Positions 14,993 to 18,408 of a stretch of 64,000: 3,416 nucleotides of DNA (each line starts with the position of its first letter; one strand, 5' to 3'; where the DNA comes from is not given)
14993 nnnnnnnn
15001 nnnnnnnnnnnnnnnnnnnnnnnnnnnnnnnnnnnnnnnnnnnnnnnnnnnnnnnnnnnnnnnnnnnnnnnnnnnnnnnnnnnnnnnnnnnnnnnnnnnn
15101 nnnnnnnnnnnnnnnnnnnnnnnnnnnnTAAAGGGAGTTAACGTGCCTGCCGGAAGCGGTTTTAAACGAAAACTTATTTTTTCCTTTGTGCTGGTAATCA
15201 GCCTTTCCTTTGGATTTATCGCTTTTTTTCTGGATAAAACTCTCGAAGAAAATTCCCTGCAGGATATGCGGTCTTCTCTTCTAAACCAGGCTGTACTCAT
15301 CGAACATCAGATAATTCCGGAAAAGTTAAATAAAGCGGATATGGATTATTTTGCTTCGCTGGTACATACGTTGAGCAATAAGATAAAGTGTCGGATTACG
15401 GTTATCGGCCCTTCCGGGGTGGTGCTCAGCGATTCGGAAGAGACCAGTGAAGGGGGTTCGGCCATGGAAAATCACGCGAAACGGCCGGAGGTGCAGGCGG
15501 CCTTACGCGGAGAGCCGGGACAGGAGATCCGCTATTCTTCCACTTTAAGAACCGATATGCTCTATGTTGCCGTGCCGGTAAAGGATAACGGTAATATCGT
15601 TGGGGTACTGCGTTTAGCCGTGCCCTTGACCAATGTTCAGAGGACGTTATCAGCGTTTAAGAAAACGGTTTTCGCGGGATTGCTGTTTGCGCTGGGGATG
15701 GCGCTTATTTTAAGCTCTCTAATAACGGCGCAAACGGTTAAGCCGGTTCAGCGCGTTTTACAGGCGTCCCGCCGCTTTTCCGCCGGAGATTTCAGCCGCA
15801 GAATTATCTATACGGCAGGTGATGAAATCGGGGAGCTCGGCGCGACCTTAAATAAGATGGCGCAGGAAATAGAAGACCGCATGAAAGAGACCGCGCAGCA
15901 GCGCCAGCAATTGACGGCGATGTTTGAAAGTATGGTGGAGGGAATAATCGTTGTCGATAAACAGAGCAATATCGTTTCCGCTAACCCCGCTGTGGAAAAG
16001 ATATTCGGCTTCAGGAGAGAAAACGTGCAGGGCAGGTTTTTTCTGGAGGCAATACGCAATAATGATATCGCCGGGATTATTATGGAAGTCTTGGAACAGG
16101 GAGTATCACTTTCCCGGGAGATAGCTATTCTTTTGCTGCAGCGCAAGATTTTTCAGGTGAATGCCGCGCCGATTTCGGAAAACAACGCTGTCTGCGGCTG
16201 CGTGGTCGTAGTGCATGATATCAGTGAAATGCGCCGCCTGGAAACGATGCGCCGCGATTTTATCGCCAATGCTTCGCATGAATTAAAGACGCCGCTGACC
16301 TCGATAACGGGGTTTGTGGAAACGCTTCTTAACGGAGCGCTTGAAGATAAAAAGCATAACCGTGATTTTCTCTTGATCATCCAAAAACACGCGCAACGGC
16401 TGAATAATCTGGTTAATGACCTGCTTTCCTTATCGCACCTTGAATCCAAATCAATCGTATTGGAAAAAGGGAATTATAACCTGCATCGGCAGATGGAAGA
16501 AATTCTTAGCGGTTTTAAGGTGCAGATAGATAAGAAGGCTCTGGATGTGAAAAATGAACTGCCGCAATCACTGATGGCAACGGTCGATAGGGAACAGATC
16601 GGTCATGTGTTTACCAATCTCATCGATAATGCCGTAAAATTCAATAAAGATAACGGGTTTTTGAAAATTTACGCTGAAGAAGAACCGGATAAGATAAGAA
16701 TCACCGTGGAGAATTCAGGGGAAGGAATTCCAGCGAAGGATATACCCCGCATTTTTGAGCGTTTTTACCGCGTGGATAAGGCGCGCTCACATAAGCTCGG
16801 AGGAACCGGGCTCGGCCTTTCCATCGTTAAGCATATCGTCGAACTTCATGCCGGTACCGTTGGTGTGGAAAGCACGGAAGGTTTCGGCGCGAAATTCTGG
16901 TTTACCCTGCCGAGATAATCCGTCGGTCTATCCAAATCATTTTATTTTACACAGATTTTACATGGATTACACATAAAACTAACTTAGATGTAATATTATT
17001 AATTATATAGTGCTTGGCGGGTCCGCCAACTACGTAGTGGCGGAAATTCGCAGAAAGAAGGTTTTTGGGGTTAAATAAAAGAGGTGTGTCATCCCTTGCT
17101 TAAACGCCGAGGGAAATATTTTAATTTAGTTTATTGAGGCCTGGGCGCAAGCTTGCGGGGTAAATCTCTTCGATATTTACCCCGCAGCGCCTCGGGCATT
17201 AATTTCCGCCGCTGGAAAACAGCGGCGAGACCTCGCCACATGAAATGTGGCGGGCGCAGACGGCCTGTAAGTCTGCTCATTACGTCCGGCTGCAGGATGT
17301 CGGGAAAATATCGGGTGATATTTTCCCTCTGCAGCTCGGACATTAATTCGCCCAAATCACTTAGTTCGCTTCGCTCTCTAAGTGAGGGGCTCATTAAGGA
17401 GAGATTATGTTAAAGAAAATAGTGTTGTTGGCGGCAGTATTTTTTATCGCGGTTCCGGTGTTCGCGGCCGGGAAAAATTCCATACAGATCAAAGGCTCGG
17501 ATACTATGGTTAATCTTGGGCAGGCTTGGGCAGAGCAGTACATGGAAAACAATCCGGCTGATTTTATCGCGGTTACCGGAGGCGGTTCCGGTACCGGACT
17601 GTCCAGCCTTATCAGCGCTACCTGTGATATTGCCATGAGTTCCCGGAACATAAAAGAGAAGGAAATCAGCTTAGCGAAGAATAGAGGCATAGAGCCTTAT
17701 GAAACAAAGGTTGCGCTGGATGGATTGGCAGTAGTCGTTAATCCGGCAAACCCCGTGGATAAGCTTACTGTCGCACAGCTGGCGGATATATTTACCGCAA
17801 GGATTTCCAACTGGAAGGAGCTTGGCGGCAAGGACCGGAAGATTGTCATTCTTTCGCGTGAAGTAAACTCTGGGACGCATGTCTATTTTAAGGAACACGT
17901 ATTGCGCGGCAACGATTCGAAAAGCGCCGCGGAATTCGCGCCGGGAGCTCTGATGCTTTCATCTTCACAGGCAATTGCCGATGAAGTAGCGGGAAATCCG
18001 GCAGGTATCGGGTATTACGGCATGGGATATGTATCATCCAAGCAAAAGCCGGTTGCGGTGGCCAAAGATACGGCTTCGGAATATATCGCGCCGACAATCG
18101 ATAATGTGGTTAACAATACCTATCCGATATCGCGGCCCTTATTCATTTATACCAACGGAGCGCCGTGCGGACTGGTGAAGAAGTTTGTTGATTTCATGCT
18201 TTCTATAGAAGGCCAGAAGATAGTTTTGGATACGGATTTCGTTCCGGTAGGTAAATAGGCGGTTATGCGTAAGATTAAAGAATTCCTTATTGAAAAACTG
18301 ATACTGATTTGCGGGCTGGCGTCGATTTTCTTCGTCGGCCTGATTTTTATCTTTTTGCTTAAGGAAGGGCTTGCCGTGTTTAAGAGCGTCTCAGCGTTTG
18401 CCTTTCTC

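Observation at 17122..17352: Family of about 70-90-nt long-hairpin elements with covarying stems in 5' leaders (four copies in the window)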

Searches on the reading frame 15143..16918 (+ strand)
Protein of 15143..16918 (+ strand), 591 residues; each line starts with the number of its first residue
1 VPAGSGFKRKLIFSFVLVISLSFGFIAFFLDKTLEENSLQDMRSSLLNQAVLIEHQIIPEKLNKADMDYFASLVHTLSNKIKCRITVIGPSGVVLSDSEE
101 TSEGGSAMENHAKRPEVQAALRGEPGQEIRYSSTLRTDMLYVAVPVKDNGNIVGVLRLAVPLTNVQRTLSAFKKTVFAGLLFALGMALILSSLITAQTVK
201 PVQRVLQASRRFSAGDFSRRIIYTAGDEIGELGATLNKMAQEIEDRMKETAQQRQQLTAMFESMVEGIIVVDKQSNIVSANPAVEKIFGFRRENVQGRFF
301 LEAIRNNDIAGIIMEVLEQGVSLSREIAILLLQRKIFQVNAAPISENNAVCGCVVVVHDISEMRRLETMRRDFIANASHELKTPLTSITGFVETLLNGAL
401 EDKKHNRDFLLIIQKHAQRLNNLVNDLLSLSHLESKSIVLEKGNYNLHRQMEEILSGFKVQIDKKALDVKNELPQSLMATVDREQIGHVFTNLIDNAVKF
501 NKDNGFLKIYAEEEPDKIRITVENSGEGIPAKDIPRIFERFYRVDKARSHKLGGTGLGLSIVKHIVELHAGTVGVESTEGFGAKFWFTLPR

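Call 11: search_protein_families(library=pfam, proteins=[window:15143-16918:+])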
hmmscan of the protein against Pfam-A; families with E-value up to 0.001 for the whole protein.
window:15143-16918:+ (591 aa): 13 families
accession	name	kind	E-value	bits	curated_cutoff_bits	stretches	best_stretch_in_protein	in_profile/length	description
PF02518.31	HATPase_c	-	3.2e-30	105.3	26.4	1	482-590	2-108/111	Histidine kinase-, DNA gyrase B-, and HSP90-like ATPase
PF00512.31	HisKA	-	5.4e-19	68.4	26.9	1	369-435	1-65/66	His Kinase A (phospho-acceptor) domain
PF00672.30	HAMP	-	2e-12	47.7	25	1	194-245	2-53/53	HAMP domain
PF08448.16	PAS_4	-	8.9e-12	45.7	23.1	1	261-365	1-110/110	PAS fold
PF13426.13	PAS_9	-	4.3e-10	40.2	27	1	266-362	2-103/103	PAS domain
PF00989.32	PAS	-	6.7e-10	39.4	22.6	1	256-360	2-113/113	PAS fold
PF02743.24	dCache_1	-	2.2e-08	34.4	45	1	112-172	96-162/240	Cache domain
PF13188.13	PAS_8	-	5.9e-08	32.8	21.8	1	256-298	2-45/65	PAS domain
PF23846.1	Cache_WalK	-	5.2e-07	30.5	27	1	73-157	5-89/92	WalK sensor protein kinase Chache domain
PF16736.11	sCache_like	-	3.5e-06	27.7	27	1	70-159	32-115/117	Single Cache-like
PF14501.12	HATPase_c_5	-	9.2e-06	26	22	1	484-580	4-93/102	GHKL domain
PF12860.13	PAS_7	-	0.0004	21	27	0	261-314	1-55/115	PAS fold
PF13596.12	PAS_10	-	0.00085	20.4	22.1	0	257-360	1-105/106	PAS domain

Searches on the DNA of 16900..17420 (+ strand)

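Call 12: search_rna_families(source=window, start=16900, end=17420, threshold=evalue, max_evalue=10, show_alignments=3)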
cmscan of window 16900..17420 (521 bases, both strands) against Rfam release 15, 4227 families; matches with E-value up to 10: 5.
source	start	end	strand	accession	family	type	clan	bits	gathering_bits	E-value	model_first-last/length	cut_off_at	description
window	17134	17201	+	RF01008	mir-636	Gene; miRNA;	-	28.7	99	0.043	1-96/96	no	mir-636 microRNA precursor family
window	17247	17395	+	RF01468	rli32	Gene; sRNA;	-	18.2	100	0.22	1-147/147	no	Listeria sRNA rli32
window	17075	17102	+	RF01307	sR55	Gene; snRNA; snoRNA; CD-box;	-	13.5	35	2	1-65/65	no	Small nucleolar RNA sR55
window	17248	17420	-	RF03108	Methylosinus-1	Gene; sRNA;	-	11.3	145.1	2.9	33-214/214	5'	Methylosinus-1 RNA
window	16938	17033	+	RF02503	Atu_C9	Gene; sRNA;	-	9.4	40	3.6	88-192/192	no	Rhizobiales sRNA Atu_C9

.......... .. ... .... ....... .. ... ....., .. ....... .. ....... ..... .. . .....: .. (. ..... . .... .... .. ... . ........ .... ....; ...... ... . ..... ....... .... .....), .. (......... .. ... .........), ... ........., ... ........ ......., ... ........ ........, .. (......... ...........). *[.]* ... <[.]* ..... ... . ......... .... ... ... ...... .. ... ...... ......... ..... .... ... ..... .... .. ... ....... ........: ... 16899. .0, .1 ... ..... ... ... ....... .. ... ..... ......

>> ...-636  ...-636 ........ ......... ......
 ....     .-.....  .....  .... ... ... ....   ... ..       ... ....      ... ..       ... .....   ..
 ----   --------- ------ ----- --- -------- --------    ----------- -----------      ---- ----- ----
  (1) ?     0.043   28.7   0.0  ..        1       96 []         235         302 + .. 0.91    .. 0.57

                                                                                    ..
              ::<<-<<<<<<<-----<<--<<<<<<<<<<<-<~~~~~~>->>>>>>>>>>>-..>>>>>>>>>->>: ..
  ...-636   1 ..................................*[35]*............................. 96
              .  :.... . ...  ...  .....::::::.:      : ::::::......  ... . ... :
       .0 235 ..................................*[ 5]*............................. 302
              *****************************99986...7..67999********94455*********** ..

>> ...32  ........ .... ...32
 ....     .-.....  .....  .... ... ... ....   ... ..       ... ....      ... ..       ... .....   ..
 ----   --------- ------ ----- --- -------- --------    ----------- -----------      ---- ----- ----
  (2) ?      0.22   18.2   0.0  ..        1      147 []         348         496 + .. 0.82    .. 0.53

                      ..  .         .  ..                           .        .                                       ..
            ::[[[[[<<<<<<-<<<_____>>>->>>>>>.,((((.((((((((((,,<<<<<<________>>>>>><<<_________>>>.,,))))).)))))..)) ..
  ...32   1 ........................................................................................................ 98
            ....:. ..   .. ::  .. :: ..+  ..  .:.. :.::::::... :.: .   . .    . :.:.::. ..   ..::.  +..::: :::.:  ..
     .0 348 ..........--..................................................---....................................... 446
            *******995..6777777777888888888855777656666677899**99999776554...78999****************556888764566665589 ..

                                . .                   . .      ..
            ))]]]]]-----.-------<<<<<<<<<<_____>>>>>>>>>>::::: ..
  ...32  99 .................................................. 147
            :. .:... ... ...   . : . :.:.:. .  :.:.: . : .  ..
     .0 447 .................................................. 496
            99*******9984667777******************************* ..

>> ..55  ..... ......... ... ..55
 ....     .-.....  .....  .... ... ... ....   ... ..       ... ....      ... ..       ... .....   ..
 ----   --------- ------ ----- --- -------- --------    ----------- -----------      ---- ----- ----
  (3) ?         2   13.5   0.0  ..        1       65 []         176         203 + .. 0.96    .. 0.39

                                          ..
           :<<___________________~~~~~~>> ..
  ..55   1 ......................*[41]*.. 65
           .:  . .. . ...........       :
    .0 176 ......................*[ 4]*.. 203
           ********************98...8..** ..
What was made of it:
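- On Any Rfam family: The best sub-threshold hit is mir-636 at 28.7 bits against a gathering score of 99 (call 12).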

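Call 100: search_dna_similar(query=window:17114-17410:+, collection=plasmids, mode=distant, max_rows=5)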
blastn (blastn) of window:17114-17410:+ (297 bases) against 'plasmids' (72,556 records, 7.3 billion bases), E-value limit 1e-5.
No match.

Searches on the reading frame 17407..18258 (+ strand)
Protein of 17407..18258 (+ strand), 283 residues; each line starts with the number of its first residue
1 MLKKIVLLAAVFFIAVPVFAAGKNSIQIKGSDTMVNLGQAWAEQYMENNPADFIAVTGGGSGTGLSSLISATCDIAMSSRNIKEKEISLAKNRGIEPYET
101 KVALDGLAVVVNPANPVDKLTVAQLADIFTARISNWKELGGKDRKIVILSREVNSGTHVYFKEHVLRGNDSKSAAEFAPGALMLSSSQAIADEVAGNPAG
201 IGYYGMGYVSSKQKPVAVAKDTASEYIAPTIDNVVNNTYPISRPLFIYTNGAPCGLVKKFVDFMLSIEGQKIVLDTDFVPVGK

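Call 11: search_protein_families(library=pfam, proteins=[window:17407-18258:+])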
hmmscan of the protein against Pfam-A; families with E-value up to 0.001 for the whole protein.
window:17407-18258:+ (283 aa): 4 families
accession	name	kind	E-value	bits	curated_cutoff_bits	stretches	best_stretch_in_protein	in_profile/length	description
PF12849.12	PBP_like_2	-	5.6e-47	161.2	27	1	21-266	5-265/267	PBP superfamily domain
PF12727.12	PBP_like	-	9.5e-13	48.2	27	1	42-210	1-155/193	PBP superfamily domain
PF01547.30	SBP_bac_1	-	2e-08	35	26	1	43-271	15-307/307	Bacterial extracellular solute-binding protein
PF13531.11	SBP_bac_11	-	2.1e-07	31.4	25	1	39-273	14-221/227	Bacterial extracellular solute-binding protein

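Call 22: find_encoding_contigs(protein=window:17407-18258:+, flank=3000, max_places=10)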
Protein window:17407-18258:+ (283 aa): no gene with exactly this product is on record in the collection.
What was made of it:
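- Tried and rejected: Failed (call 22).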

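Call 23: find_homologous_proteins(query=window:17407-18258:+, max_evalue=1e-40)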
Query window:17407-18258:+ (283 aa): 7840 proteins with E <= 1e-40 among 8000 candidates; the best 120 are listed.
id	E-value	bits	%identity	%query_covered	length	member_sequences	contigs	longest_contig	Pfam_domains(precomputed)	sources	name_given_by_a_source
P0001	1.6e-180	617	100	100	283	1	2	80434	PF13531.12,PF12727.13,PF01547.31,PF12849.13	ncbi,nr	ncbi:MAG: phosphate ABC transporter substrate-binding protein [Candidatus Omnitrophica bacterium]|nr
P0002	3.7e-139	481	77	100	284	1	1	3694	PF13531.12,PF12727.13,PF01547.31,PF12849.13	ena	-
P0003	6.8e-139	480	78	100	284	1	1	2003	PF13531.12,PF12727.13,PF01547.31,PF12849.13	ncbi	-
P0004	1.7e-138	479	79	100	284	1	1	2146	PF13531.12,PF12727.13,PF01547.31,PF12849.13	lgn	-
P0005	1.9e-138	479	78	100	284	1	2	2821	PF13531.12,PF12727.13,PF01547.31,PF12849.13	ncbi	-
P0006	2.2e-138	478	77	100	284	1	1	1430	PF13531.12,PF12727.13,PF01547.31,PF12849.13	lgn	-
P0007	3.1e-138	478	78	100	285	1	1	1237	PF13531.12,PF12727.13,PF01547.31,PF12849.13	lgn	-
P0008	3.3e-138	478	77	100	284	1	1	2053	PF13531.12,PF12727.13,PF01547.31,PF12849.13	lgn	-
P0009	3.5e-138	478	78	99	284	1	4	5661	PF13531.12,PF12727.13,PF01547.31,PF12849.13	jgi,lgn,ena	-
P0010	4.2e-138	477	77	100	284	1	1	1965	PF13531.12,PF12727.13,PF01547.31,PF12849.13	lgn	-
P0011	1.1e-137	476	77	100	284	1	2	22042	PF13531.12,PF12727.13,PF01547.31,PF12849.13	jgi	-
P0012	1.1e-137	476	77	100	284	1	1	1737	PF13531.12,PF12727.13,PF01547.31,PF12849.13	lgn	-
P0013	1.5e-137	476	77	100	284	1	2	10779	PF13531.12,PF12727.13,PF01547.31,PF12849.13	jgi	-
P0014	1.6e-137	476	78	100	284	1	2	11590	PF13531.12,PF12727.13,PF01547.31,PF12849.13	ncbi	-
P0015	1.9e-137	475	77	100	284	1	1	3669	PF13531.12,PF12727.13,PF01547.31,PF12849.13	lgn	-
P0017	2.9e-137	475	77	100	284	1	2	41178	PF13531.12,PF12727.13,PF01547.31,PF12849.13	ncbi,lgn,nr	ncbi:MAG: phosphate ABC transporter substrate-binding protein [Candidatus Omnitrophica bacterium]|nr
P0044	1.7e-136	472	76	100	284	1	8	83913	PF13531.12,PF12727.13,PF01547.31,PF12849.13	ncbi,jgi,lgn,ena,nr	ncbi:MAG: hypothetical protein AUJ74_01880 [Candidatus Omnitrophica bacterium CG1_02_44_16]|nr:MAG: 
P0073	7.0e-136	470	76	100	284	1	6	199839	PF13531.12,PF12727.13,PF01547.31,PF12849.13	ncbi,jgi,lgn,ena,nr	ncbi:MAG: hypothetical protein A2047_01230 [Omnitrophica bacterium GWA2_41_15]|nr:MAG: hypothetical 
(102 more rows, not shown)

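Call 24: find_encoding_contigs(protein=P0001, flank=10000, max_places=4)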
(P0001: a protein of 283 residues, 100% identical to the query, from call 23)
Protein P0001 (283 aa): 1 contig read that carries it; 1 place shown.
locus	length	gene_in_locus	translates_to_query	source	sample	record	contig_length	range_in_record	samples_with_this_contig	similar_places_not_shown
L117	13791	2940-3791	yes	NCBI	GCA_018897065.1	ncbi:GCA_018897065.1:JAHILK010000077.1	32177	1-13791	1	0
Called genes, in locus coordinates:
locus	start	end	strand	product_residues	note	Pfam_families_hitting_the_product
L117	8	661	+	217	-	PF00072:Response_reg, PF23198:PDE8A_N (faint), PF00486:Trans_reg_C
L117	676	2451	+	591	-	PF02743:dCache_1 (weak), PF00672:HAMP, PF00989:PAS, PF13188:PAS_8, PF08448:PAS_4, PF13426:PAS_9, PF00512:HisKA, PF02518:HATPase_c, +2 more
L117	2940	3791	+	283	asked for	PF12849:PBP_like_2, PF13531:SBP_bac_11 (weak), PF01547:SBP_bac_1, PF12727:PBP_like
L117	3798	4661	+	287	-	PF00528:BPD_transp_1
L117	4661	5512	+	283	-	PF00528:BPD_transp_1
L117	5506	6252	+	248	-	PF00005:ABC_tran, PF13304:AAA_21 (faint)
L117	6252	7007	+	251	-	PF02463:SMC_N (faint), PF05621:TniB (faint), PF13175:AAA_15 (faint), PF00005:ABC_tran, PF13304:AAA_21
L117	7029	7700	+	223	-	PF01895:PhoU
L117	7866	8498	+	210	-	PF02163:Peptidase_M50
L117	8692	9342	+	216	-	PF00565:SNase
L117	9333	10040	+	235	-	PF01863:YgjP-like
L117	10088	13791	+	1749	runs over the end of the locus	PF00069:Pkinase, PF07714:PK_Tyr_Ser-Thr, PF13191:AAA_16, PF01590:GAF, PF13185:GAF_2, PF13492:GAF_3 (weak), PF00512:HisKA, PF02518:HATPase_c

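Call 26: find_encoding_contigs(protein=P0017, flank=10000, max_places=3)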
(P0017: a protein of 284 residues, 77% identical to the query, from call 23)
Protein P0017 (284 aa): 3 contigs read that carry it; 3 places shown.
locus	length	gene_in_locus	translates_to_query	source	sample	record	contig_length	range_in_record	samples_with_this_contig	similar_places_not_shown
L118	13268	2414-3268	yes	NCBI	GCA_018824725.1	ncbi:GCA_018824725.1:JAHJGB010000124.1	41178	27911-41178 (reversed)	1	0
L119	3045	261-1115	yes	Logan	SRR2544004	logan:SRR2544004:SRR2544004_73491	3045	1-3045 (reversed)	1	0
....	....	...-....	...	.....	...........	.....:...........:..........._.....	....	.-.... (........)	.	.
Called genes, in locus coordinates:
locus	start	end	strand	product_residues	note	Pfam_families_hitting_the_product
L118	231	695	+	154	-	PF00027:cNMP_binding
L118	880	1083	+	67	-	PF00313:CSD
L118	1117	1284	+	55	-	PF23477:zf_Tbcl_2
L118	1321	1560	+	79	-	PF01541:GIY-YIG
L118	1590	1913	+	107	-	PF09685:MamF_MmsF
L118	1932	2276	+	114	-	PF01741:MscL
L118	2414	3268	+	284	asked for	PF12849:PBP_like_2, PF13531:SBP_bac_11, PF01547:SBP_bac_1, PF12727:PBP_like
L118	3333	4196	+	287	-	PF00528:BPD_transp_1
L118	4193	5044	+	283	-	PF00528:BPD_transp_1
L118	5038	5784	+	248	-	PF00005:ABC_tran, PF13304:AAA_21 (faint)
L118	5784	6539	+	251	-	PF02463:SMC_N (faint), PF05621:TniB (faint), PF13175:AAA_15 (faint), PF00005:ABC_tran, PF13304:AAA_21 (weak)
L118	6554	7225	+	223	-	PF01895:PhoU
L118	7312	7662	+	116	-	PF01155:HypA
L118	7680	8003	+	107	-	PF03091:CutA1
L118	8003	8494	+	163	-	PF04463:2-thiour_desulf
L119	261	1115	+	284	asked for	PF12849:PBP_like_2, PF13531:SBP_bac_11, PF01547:SBP_bac_1, PF12727:PBP_like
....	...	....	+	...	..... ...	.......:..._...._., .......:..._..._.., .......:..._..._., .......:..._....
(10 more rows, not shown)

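Call 27: find_encoding_contigs(protein=P0044, flank=10000, max_places=3)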
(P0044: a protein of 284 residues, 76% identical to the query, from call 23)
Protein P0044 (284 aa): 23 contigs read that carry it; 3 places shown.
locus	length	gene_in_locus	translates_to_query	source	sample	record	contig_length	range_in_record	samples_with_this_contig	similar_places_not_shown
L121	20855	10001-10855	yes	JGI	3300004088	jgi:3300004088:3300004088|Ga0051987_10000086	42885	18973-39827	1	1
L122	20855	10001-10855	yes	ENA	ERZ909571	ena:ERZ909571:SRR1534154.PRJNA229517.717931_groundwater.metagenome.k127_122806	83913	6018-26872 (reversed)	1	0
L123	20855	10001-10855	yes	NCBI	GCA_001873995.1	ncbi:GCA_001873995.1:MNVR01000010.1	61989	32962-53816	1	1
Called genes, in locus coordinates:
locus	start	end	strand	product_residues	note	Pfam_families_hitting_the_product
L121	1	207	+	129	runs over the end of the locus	-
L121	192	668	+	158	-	-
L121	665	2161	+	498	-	PF11104:PilM_2, PF05137:PilN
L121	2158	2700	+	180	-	PF04350:PilO (weak)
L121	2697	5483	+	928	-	PF02743:dCache_1, PF00989:PAS (weak), PF08448:PAS_4, PF13426:PAS_9 (weak), PF00512:HisKA (weak), PF02518:HATPase_c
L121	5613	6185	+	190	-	PF00081:Sod_Fe_N, PF02777:Sod_Fe_C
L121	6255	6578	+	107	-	PF01741:MscL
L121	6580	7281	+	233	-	PF00072:Response_reg, PF00486:Trans_reg_C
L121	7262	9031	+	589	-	PF00672:HAMP, PF00989:PAS, PF13188:PAS_8 (weak), PF08448:PAS_4, PF13426:PAS_9, PF00512:HisKA, PF02518:HATPase_c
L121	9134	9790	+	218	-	PF10677:DUF2490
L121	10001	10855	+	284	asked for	PF12849:PBP_like_2, PF01547:SBP_bac_1, PF13531:SBP_bac_11 (weak), PF12727:PBP_like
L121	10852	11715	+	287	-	PF00528:BPD_transp_1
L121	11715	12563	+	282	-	PF00528:BPD_transp_1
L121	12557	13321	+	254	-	PF13175:AAA_15 (weak), PF00005:ABC_tran, PF13304:AAA_21 (faint)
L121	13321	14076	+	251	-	PF02463:SMC_N (faint), PF00005:ABC_tran, PF13304:AAA_21 (faint)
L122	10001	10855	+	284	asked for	PF12849:PBP_like_2, PF01547:SBP_bac_1, PF13531:SBP_bac_11 (weak), PF12727:PBP_like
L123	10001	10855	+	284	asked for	PF12849:PBP_like_2, PF01547:SBP_bac_1, PF13531:SBP_bac_11 (weak), PF12727:PBP_like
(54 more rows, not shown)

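Call 28: find_encoding_contigs(protein=P0073, flank=10000, max_places=3)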
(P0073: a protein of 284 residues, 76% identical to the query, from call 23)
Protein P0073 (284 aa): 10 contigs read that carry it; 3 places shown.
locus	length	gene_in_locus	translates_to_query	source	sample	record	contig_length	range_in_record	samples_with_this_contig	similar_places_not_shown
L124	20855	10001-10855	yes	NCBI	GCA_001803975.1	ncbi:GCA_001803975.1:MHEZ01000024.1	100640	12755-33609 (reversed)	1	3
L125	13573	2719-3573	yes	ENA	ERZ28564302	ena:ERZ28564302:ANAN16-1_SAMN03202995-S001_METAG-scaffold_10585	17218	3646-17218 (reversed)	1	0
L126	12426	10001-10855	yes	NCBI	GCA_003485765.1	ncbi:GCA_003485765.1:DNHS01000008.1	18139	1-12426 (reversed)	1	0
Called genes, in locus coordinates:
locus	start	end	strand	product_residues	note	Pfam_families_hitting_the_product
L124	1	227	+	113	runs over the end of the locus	PF18924:DUF5674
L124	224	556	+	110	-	-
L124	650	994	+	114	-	PF02311:AraC_binding (weak), PF07883:Cupin_2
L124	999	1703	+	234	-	PF00072:Response_reg, PF00486:Trans_reg_C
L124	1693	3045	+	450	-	PF00672:HAMP, PF00989:PAS, PF13188:PAS_8 (faint), PF08448:PAS_4, PF12860:PAS_7 (weak), PF13426:PAS_9, PF00512:HisKA, PF02518:HATPase_c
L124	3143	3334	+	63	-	-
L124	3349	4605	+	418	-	PF16930:Porin_5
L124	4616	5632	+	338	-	PF12849:PBP_like_2, PF01547:SBP_bac_1, PF12727:PBP_like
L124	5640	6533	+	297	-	PF00528:BPD_transp_1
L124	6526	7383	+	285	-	PF00528:BPD_transp_1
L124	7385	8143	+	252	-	PF02463:SMC_N (faint), PF00005:ABC_tran, PF13304:AAA_21 (faint)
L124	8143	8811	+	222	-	PF01895:PhoU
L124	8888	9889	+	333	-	PF18306:LDcluster4, PF03641:Lysine_decarbox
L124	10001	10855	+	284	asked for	PF12849:PBP_like_2, PF13531:SBP_bac_11, PF01547:SBP_bac_1, PF12727:PBP_like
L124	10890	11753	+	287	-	PF00528:BPD_transp_1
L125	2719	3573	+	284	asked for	PF12849:PBP_like_2, PF13531:SBP_bac_11, PF01547:SBP_bac_1, PF12727:PBP_like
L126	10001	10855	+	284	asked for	PF12849:PBP_like_2, PF13531:SBP_bac_11, PF01547:SBP_bac_1, PF12727:PBP_like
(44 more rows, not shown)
